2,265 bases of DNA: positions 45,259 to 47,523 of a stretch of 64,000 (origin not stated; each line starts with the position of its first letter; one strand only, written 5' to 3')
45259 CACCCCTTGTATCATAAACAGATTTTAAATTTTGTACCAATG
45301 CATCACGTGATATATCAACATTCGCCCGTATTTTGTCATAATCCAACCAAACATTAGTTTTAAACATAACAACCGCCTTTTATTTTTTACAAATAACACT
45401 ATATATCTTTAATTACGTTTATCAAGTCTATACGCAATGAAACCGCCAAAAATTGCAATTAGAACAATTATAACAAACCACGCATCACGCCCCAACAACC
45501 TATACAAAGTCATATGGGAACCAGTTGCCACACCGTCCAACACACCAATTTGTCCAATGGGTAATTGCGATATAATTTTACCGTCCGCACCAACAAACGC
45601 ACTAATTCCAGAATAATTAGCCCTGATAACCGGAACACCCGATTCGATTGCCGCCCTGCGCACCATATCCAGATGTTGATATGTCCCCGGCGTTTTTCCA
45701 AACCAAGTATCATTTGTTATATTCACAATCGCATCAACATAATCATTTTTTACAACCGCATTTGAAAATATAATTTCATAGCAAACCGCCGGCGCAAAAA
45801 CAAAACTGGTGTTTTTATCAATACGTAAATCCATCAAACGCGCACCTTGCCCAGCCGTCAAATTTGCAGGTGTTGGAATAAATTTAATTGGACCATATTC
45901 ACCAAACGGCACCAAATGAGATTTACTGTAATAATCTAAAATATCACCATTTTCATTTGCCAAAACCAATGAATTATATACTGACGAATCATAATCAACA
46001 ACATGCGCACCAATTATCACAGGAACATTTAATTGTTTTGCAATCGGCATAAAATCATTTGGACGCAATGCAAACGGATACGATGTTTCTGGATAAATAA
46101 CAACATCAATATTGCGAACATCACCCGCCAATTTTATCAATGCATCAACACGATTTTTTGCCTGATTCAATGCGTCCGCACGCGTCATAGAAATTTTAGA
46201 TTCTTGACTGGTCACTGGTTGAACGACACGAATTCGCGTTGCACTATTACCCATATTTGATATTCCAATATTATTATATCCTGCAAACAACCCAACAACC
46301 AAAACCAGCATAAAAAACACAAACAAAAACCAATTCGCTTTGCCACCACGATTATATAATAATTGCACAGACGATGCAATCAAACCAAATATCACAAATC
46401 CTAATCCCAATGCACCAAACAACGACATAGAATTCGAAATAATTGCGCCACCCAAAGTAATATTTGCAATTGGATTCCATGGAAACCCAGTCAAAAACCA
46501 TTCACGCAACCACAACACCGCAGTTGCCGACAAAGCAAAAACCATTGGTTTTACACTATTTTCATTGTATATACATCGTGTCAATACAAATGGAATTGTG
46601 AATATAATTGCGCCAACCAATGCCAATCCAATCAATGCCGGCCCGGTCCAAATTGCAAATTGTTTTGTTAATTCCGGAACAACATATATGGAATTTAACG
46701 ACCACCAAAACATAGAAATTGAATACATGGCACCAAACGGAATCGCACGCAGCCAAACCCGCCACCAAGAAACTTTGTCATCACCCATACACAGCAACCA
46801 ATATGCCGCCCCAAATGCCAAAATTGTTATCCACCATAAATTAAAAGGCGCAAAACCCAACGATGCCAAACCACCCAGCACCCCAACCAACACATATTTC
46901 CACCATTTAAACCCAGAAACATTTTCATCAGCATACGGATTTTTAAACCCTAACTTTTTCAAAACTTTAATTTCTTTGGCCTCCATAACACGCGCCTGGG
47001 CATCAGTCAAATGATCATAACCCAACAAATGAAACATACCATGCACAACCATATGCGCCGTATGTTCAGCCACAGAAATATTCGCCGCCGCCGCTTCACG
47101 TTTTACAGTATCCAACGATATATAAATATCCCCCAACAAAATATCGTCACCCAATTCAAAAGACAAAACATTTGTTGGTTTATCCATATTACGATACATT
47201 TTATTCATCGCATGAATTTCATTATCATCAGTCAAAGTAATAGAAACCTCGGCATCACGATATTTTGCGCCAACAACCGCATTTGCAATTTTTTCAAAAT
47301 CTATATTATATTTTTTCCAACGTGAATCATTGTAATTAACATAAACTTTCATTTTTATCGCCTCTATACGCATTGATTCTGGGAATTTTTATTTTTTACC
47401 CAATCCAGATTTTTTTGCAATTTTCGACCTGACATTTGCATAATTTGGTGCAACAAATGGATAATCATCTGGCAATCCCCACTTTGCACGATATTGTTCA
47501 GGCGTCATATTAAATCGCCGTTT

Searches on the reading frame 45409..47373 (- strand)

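Call 61: search_protein_families(library=pfam, proteins=[window:45409-47373:-], max_evalue=0.00001)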
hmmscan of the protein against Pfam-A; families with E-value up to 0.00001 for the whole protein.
window:45409-47373:- (654 aa): 3 families
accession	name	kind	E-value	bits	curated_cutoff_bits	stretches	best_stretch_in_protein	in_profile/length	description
PF02130.23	YbeY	-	1.2e-34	119.3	25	1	24-141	9-129/129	Endoribonuclease YbeY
PF00795.27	CN_hydrolase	-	4.4e-23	82.4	23.2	1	408-612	20-242/256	Carbon-nitrogen hydrolase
PF20154.4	LNT_N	-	6.2e-18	65.9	27.1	1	167-329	2-154/159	Apolipoprotein N-acyltransferase N-terminal domain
